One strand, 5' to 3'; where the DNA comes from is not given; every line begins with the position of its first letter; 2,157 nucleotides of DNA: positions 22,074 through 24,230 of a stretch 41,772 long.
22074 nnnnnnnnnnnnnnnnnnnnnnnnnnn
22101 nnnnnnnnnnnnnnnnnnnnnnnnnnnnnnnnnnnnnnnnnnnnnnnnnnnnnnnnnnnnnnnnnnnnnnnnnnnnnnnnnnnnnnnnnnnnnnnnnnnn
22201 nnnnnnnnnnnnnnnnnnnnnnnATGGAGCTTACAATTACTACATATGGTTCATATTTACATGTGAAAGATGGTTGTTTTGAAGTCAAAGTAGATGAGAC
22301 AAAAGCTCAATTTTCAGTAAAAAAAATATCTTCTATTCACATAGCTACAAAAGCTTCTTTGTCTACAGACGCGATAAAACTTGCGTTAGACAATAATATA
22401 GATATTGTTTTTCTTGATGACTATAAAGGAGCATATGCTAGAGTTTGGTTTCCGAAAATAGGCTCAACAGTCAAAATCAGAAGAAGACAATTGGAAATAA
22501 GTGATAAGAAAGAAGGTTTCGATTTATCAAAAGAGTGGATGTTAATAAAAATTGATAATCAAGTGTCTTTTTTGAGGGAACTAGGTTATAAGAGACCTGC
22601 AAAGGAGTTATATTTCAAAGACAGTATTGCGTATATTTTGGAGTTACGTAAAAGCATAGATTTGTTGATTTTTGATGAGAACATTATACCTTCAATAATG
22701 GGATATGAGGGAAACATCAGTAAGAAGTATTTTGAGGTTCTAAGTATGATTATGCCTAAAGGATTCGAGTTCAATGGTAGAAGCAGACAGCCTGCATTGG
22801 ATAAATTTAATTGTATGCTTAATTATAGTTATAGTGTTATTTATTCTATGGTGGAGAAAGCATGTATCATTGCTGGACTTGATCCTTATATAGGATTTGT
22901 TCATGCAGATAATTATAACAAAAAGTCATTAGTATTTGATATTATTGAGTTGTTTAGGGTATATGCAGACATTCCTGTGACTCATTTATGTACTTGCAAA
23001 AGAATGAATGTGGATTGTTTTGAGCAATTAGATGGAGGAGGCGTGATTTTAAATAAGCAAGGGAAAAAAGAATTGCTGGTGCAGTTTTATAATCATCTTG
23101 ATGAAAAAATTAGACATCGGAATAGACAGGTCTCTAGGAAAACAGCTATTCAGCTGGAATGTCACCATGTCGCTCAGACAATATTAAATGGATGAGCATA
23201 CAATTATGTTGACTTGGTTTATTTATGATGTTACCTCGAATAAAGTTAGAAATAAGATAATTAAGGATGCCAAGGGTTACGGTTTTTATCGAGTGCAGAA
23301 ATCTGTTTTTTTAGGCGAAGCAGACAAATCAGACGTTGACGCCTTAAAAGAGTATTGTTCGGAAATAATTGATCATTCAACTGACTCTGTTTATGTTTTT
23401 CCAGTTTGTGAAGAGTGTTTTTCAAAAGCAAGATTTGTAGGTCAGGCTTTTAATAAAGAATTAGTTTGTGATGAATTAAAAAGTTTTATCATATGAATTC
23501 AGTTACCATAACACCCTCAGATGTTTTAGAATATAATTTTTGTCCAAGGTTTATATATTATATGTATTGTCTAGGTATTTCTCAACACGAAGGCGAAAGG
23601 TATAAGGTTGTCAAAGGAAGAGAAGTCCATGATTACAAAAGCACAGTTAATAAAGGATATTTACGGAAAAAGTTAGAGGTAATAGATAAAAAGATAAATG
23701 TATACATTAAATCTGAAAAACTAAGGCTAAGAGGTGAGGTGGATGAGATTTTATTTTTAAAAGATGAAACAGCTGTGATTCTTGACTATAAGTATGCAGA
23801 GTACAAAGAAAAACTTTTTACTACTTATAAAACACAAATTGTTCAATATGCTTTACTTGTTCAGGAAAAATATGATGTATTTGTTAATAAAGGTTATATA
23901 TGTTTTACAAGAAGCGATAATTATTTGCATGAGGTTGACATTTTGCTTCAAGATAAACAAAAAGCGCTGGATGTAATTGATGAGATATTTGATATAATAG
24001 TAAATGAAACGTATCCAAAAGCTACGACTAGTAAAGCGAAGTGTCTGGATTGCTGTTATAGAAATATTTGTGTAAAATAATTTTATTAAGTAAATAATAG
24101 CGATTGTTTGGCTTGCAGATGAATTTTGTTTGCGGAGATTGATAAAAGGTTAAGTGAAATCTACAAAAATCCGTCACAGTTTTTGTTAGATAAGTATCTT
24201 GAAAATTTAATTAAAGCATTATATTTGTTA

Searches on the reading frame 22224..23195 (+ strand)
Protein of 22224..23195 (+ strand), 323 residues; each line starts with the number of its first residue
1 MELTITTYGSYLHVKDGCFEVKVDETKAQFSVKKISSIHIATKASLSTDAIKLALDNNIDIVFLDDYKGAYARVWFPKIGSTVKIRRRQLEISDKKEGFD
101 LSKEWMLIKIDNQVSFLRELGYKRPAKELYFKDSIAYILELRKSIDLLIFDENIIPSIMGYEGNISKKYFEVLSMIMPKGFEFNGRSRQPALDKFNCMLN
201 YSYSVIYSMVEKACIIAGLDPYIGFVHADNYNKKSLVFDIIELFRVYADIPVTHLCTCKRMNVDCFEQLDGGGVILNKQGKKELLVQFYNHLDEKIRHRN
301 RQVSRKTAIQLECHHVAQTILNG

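Call 5: search_protein_families(library=pfam, proteins=[window:22224-23195:+], max_evalue=0.01)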
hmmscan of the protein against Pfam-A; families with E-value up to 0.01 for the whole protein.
window:22224-23195:+ (323 aa): 1 family
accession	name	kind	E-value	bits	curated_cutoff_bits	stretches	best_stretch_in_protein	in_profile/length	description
PF01867.21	Cas_Cas1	-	6.9e-75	252.2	22.3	1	3-288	1-281/283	CRISPR associated protein Cas1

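Call 6: search_protein_families(library=ncbifam, proteins=[window:22224-23195:+], max_evalue=0.01)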
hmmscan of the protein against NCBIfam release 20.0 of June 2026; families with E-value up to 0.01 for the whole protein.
window:22224-23195:+ (323 aa): 10 families
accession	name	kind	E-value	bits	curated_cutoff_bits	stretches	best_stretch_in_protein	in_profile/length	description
TIGR00287.1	cas1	equivalog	9.9e-82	274.6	71.7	1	3-321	2-320/327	CRISPR-associated endonuclease Cas1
TIGR04093.1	cas1_CYANO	exception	9.3e-49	166.2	385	1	23-321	28-322/334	type I-D CRISPR-associated endonuclease Cas1d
TIGR03640.1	cas1_DVULG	exception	5.3e-47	160.6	385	1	3-314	6-318/340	type I-C CRISPR-associated endonuclease Cas1c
NF049935.1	cas4g_cas1g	exception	1.2e-44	152.7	560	1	3-320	217-533/546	CRISPR-associated endonuclease Cas4g/Cas1g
TIGR03641.1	cas1_HMARI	exception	3.3e-42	144.9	304.1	1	13-322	12-313/324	type I-B CRISPR-associated endonuclease Cas1b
TIGR03983.1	cas1_MYXAN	equivalog_domain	2.7e-32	112.1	358.05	1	23-299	35-311/347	type I-MYXAN CRISPR-associated endonuclease Cas1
TIGR04329.1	cas1_PREFRAN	exception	8e-29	100.7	300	1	22-284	31-277/317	type V CRISPR-associated endonuclease Cas1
TIGR03639.1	cas1_NMENI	exception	5.1e-24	85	120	1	9-254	9-231/278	type II CRISPR-associated endonuclease Cas1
TIGR03638.1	cas1_ECOLI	exception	2.2e-13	50.1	215.6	1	154-254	129-229/269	type I-E CRISPR-associated endonuclease Cas1e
TIGR03637.1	cas1_YPEST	exception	0.00029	20.3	150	1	156-262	173-277/307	type I-F CRISPR-associated endonuclease Cas1f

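Call 28: find_homologous_proteins(query=window:22224-23192:+, max_evalue=1e-40)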
Query window:22224-23192:+ (323 aa): 2634 proteins with E <= 1e-40 among 3557 candidates; the best 120 are listed.
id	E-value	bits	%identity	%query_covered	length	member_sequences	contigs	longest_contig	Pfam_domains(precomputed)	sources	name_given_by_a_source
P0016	2.6e-214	728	100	100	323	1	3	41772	PF01867.22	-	-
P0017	5.7e-185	632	86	100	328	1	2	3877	PF01867.22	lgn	-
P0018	3.3e-154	531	72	99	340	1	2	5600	PF01867.22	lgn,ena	-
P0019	1.6e-144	499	71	93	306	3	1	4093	PF01867.22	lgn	-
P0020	6.9e-105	369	53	99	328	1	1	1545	PF01867.22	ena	-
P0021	3.9e-104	366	51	99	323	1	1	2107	PF01867.22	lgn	-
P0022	2.7e-103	364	51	100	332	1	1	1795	PF01867.22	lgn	-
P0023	3.6e-103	363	51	99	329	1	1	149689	PF01867.22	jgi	-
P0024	5.3e-103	363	51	99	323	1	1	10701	PF01867.22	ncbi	-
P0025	9.5e-103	362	50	100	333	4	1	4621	PF01867.22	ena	-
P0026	1.8e-102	361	50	99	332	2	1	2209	PF01867.22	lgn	-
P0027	1.9e-102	361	50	99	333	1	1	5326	PF01867.22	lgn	-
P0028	2.1e-102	361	51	100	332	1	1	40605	PF01867.22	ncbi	-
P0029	2.3e-102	361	49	99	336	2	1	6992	PF01867.22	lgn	-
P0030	4.9e-102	360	51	100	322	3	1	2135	PF01867.22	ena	-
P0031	1.0e-101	359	53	99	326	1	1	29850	PF01867.22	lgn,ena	-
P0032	1.1e-101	358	52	99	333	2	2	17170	PF01867.22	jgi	-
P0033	1.5e-101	358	50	99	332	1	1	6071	PF01867.22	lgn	-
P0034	2.4e-101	357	50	99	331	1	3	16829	PF01867.22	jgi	-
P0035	2.5e-101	357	51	99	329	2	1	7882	PF01867.22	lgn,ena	-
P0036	2.6e-101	357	50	99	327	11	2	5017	PF01867.22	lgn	-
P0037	5.7e-101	356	50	99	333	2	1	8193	PF01867.22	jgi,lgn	-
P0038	5.9e-101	356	51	100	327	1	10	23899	PF01867.22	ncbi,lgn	-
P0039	6.2e-101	356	51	99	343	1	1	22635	PF01867.22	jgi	jgi:CRISP-associated protein Cas1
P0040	7.0e-101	356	50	99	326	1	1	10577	PF01867.22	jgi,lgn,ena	-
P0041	8.4e-101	356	51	100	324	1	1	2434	PF01867.22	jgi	jgi:CRISPR-associated protein Cas1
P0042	1.2e-100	355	51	100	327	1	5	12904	PF01867.22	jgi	-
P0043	1.4e-100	355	51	100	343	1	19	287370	PF01867.22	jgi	jgi:CRISPR-associated protein Cas1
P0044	1.4e-100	355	51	100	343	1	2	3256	PF01867.22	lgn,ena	-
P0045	1.7e-100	355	49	99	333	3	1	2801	PF01867.22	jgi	-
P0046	1.8e-100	354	49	99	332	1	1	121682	PF01867.22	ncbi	-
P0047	2.5e-100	354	49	99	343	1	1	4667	PF01867.22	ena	-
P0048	2.7e-100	354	51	99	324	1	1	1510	PF01867.22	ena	-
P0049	3.5e-100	354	51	99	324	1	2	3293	PF01867.22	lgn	-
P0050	3.5e-100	354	51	99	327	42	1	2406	PF01867.22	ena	-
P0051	3.7e-100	353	50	99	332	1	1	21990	PF01867.22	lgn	-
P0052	4.2e-100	353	49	99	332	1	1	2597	PF01867.22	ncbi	-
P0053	4.3e-100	353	49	99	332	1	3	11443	PF01867.22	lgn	-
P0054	4.6e-100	353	51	99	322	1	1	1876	PF01867.22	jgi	jgi:CRISPR-associated protein Cas1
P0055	4.6e-100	353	50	100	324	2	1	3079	PF01867.22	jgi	-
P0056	4.9e-100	353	49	99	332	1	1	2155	PF01867.22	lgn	-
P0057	5.0e-100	353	51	99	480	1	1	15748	PF01930.24,PF12705.14,PF01867.22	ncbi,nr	ncbi:MAG: CRISPR-associated endonuclease Cas1 [Nitrospirae bacterium]|nr:CRISPR-associated endonucle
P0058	5.4e-100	353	49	99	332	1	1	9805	PF01867.22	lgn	-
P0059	6.1e-100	353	51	99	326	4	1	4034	PF01867.22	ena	-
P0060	1.1e-99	352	49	99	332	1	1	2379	PF01867.22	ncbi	-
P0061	1.1e-99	352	50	99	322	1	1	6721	PF01867.22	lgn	-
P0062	1.2e-99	352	52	99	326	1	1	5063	PF01867.22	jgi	-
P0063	1.9e-99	351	49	99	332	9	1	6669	PF01867.22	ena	-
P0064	2.1e-99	351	51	100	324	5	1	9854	PF01867.22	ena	-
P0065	2.3e-99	351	50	99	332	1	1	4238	PF01867.22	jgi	jgi:CRISPR-associated protein Cas1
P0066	2.7e-99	351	50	99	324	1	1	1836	PF01867.22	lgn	-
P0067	3.8e-99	350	50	99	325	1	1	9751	PF01867.22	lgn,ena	-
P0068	4.6e-99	350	50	99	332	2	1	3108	PF01867.22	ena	-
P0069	4.6e-99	350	51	99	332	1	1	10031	PF01867.22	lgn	-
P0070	5.3e-99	350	49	100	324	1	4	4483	PF01867.22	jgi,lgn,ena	-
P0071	5.9e-99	349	50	99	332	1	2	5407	PF01867.22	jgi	jgi:CRISPR-associated protein Cas1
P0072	5.9e-99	349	51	100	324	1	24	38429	PF01867.22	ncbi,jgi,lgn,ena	-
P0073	6.1e-99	349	50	99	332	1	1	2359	PF01867.22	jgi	jgi:CRISPR-associated protein Cas1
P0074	6.5e-99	349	51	100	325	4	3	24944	PF01867.22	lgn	-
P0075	6.7e-99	349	50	100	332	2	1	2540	PF01867.22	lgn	-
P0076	7.3e-99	349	50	99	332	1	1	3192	PF01867.22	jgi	jgi:CRISPR-associated protein Cas1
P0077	7.9e-99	349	49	99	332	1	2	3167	PF01867.22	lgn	-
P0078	8.2e-99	349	50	99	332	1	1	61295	PF01867.22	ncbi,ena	-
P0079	8.3e-99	349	51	99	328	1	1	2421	PF01867.22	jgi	jgi:CRISPR-associated protein Cas1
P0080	9.8e-99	349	50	99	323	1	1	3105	PF01867.22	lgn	-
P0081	1.0e-98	349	49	99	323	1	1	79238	PF01867.22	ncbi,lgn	ncbi:MAG: CRISPR-associated endonuclease Cas1 [Candidatus Scalinduaceae bacterium]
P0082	1.2e-98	348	50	100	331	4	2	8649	PF01867.22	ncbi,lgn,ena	-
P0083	1.3e-98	348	49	99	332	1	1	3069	PF01867.22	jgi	-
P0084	1.3e-98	348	49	99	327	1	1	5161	PF01867.22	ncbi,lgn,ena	-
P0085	1.5e-98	348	49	100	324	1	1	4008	PF01867.22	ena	-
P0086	1.5e-98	348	49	100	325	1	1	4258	PF01867.22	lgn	-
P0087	1.5e-98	348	51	99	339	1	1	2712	PF01867.22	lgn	-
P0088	1.5e-98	348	50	99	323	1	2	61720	PF01867.22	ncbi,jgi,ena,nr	ncbi:CRISPR-associated endonuclease Cas1 [bacterium]|nr:CRISPR-associated endonuclease Cas1 [bacteri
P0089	1.6e-98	348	49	100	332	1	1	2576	PF01867.22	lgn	-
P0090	1.9e-98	348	49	99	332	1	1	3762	PF01867.22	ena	-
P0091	1.9e-98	348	50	99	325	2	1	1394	PF01867.22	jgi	-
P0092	2.0e-98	348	49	99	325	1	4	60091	PF01867.22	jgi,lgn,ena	jgi:CRISPR-associated protein Cas1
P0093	2.1e-98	348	50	99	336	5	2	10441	PF01867.22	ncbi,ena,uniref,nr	ncbi:CRISPR-associated endonuclease Cas1 [Candidatus Desantisbacteria bacterium CG_4_10_14_0_8_um_fi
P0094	2.1e-98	348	50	99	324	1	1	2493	PF01867.22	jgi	-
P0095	2.2e-98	348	48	99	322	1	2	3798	PF01867.22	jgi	jgi:CRISP-associated protein Cas1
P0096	2.3e-98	348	49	100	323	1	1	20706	PF01867.22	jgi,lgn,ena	-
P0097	2.4e-98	347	50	99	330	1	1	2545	PF01867.22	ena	-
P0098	2.4e-98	347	50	99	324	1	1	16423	PF01867.22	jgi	-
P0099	2.5e-98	347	48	99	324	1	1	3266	PF01867.22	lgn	-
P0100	2.5e-98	347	51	99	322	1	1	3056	PF01867.22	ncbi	-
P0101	2.6e-98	347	50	99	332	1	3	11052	PF01867.22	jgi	-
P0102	2.8e-98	347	52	99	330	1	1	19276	PF01867.22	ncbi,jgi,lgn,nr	ncbi:MAG: CRISPR-associated endonuclease Cas1 [Elusimicrobiota bacterium]|jgi:CRISPR-associated prot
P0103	3.0e-98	347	50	99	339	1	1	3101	PF01867.22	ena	-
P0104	3.4e-98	347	49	99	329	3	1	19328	PF01867.22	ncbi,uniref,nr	ncbi:CRISPR-associated endonuclease Cas1 [Methanolacinia paynteri]|uniref:CRISPR-associated endonucl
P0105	3.6e-98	347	51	100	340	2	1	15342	PF01867.22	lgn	-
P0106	3.8e-98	347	48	99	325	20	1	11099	PF01867.22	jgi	-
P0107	4.2e-98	347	50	99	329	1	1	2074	PF01867.22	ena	-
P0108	4.7e-98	347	48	99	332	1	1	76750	PF01867.22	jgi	jgi:CRISPR-associated protein Cas1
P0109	4.7e-98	347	49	99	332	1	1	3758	PF01867.22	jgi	-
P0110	5.2e-98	346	51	99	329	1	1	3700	PF01867.22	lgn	-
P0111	5.2e-98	346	49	99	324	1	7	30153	PF01867.22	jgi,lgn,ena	-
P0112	5.4e-98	346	50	99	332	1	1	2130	PF01867.22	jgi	jgi:CRISPR-associated protein Cas1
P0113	5.5e-98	346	48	99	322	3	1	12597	PF01867.22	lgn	-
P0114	5.7e-98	346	52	99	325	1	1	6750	PF01867.22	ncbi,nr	ncbi:MAG: CRISPR-associated endonuclease Cas1 [Methanophagales archaeon]|nr:CRISPR-associated endonu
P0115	5.8e-98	346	51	99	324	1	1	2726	PF01867.22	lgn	-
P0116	6.1e-98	346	49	100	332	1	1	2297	PF01867.22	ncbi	-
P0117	6.1e-98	346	49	99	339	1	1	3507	PF01867.22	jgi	-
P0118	6.7e-98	346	50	99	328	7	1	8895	PF01867.22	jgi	-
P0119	7.2e-98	346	49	99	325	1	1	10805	PF01867.22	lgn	-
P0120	7.2e-98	346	49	99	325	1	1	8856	PF01867.22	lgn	-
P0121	7.3e-98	346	49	100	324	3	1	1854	PF01867.22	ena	-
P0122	7.5e-98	346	49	99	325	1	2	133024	PF01867.22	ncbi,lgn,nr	ncbi:MAG: CRISPR-associated endonuclease Cas1 [Candidatus Aminicenantes bacterium]|nr:CRISPR-associa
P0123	7.5e-98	346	50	99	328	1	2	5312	PF01867.22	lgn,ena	-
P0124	7.8e-98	346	49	100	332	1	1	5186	PF01867.22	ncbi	-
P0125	8.4e-98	346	50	99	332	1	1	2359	PF01867.22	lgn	-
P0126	9.1e-98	346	50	99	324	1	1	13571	PF01867.22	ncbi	ncbi:MAG: CRISPR-associated endonuclease Cas1 [bacterium]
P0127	9.4e-98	346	49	99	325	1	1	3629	PF01867.22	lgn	-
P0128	9.8e-98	345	49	99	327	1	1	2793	PF01867.22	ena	-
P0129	1.0e-97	345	50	99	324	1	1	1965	PF01867.22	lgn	-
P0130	1.3e-97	345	50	99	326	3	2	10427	PF01867.22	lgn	-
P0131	1.3e-97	345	49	99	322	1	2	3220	PF01867.22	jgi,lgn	jgi:CRISPR-associated protein Cas1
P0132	1.3e-97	345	48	100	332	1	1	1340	PF01867.22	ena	-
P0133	1.4e-97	345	50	99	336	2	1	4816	PF01867.22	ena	-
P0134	1.5e-97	345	50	99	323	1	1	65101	PF01867.22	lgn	-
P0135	1.5e-97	345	50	100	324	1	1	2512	PF01867.22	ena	-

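Call 30: find_encoding_contigs(protein=P0017, flank=10000, max_places=4)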
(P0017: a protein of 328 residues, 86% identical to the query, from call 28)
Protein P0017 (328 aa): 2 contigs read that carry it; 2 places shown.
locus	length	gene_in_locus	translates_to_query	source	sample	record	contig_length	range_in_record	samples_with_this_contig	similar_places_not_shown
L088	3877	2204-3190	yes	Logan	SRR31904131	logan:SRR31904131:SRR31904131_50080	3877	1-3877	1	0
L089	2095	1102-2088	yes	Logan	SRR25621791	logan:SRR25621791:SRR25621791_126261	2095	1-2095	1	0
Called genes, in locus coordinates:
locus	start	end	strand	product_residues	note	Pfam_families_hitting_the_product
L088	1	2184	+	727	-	?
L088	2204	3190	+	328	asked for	PF01867:Cas_Cas1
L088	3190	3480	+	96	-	PF09827:CRISPR_Cas2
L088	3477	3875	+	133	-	?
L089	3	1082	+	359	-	?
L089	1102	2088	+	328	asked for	PF01867:Cas_Cas1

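Call 31: find_encoding_contigs(protein=P0018, flank=10000, max_places=4)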
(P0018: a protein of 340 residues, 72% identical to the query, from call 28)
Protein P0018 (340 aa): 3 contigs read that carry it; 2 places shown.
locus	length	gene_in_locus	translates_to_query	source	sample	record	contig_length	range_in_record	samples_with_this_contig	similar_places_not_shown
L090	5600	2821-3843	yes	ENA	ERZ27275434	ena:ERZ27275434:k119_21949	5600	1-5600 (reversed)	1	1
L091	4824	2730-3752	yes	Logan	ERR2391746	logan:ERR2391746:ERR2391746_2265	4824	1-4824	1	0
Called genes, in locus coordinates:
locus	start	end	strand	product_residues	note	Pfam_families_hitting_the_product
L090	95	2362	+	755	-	PF00270:DEAD, PF04851:ResIII, PF00271:Helicase_C (weak), PF22590:Cas3-like_C_2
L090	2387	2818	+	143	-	-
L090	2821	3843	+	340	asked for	PF01867:Cas_Cas1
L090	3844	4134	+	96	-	PF09827:CRISPR_Cas2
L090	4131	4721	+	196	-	PF01930:Cas_Cas4, PF12705:PDDEXK_1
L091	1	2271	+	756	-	?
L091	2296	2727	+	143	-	-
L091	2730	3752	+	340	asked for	PF01867:Cas_Cas1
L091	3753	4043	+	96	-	PF09827:CRISPR_Cas2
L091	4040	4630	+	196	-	PF01930:Cas_Cas4, PF12705:PDDEXK_1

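Call 32: find_encoding_contigs(protein=P0019, flank=10000, max_places=4)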
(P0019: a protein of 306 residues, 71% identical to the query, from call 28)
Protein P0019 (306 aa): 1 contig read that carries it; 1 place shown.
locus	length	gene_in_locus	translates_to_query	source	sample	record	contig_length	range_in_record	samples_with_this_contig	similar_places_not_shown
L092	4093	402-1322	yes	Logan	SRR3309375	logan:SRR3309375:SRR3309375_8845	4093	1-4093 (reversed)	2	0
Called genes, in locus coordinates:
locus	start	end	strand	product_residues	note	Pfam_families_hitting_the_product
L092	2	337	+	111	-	?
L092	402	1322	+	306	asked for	PF01867:Cas_Cas1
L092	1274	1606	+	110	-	PF09827:CRISPR_Cas2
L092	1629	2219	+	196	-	PF01930:Cas_Cas4, PF12705:PDDEXK_1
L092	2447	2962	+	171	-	PF03448:MgtE_N (weak), PF14841:FliG_M (faint), PF03448:MgtE_N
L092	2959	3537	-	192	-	-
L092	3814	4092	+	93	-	?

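Call 70: search_protein_families(library=pfam, proteins=[L090:2387-2815:+, L092:2-334:+], max_evalue=0.05)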
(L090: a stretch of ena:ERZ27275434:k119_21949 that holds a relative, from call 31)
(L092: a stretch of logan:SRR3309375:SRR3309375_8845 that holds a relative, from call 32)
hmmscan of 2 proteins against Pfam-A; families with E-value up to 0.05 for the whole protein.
L090:2387-2815:+ (143 aa): 1 family
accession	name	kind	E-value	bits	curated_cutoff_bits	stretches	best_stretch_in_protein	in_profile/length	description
PF18632.6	DUF5630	-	0.046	13.6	25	0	70-117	20-66/218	Family of unknown function (DUF5630)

L092:2-334:+ (111 aa): 1 family
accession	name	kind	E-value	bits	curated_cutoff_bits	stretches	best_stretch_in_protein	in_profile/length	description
PF05168.19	HEPN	-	2.7e-17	63.4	22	1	1-108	8-114/117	HEPN domain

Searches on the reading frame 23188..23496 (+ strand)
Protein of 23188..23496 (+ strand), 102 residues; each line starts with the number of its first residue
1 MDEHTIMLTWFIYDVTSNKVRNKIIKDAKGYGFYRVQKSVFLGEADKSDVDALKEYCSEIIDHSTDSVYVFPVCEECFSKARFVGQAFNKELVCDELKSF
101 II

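Call 5: search_protein_families(library=pfam, proteins=[window:23188-23496:+], max_evalue=0.01)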
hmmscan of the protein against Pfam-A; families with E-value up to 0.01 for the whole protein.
window:23188-23496:+ (102 aa): 1 family
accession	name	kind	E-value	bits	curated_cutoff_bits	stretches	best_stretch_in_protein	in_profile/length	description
PF09827.14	CRISPR_Cas2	-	4.1e-21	75.4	23.8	1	7-80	1-73/74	CRISPR associated protein Cas2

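Call 6: search_protein_families(library=ncbifam, proteins=[window:23188-23496:+], max_evalue=0.01)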
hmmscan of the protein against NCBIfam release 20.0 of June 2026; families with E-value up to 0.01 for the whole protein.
window:23188-23496:+ (102 aa): 1 family
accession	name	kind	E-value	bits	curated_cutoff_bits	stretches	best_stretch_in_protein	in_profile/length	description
TIGR01573.1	cas2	equivalog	1.6e-14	53.9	24.5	1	7-91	1-88/96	CRISPR-associated endonuclease Cas2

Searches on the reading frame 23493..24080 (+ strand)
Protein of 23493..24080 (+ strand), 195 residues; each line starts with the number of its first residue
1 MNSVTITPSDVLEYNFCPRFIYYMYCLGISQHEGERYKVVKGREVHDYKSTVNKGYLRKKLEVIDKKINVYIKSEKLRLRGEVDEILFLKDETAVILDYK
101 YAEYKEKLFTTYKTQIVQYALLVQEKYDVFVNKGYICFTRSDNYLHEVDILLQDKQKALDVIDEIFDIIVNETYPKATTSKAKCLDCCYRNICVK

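Call 5: search_protein_families(library=pfam, proteins=[window:23493-24080:+], max_evalue=0.01)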
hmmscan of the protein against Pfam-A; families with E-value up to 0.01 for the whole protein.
window:23493-24080:+ (195 aa): 2 families
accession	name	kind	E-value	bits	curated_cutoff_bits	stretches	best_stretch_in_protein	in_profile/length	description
PF01930.23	Cas_Cas4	-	1.2e-11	45.5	22.7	1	10-194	4-159/160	Domain of unknown function DUF83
PF12705.13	PDDEXK_1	-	1.8e-09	38.3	22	1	71-193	120-246/247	PD-(D/E)XK nuclease superfamily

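Call 6: search_protein_families(library=ncbifam, proteins=[window:23493-24080:+], max_evalue=0.01)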
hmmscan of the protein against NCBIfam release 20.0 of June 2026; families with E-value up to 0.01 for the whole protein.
window:23493-24080:+ (195 aa): 3 families
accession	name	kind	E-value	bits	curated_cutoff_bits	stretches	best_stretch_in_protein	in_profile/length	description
TIGR00372.1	cas4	equivalog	2.9e-37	128.3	65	1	6-194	1-179/180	CRISPR-associated protein Cas4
NF049935.1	cas4g_cas1g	exception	5.2e-16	58.2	560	1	11-194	7-190/546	CRISPR-associated endonuclease Cas4g/Cas1g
TIGR03491.1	TIGR03491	subfamily_domain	0.0046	16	97.45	1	106-193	120-204/462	TM0106 family RecB-like putative nuclease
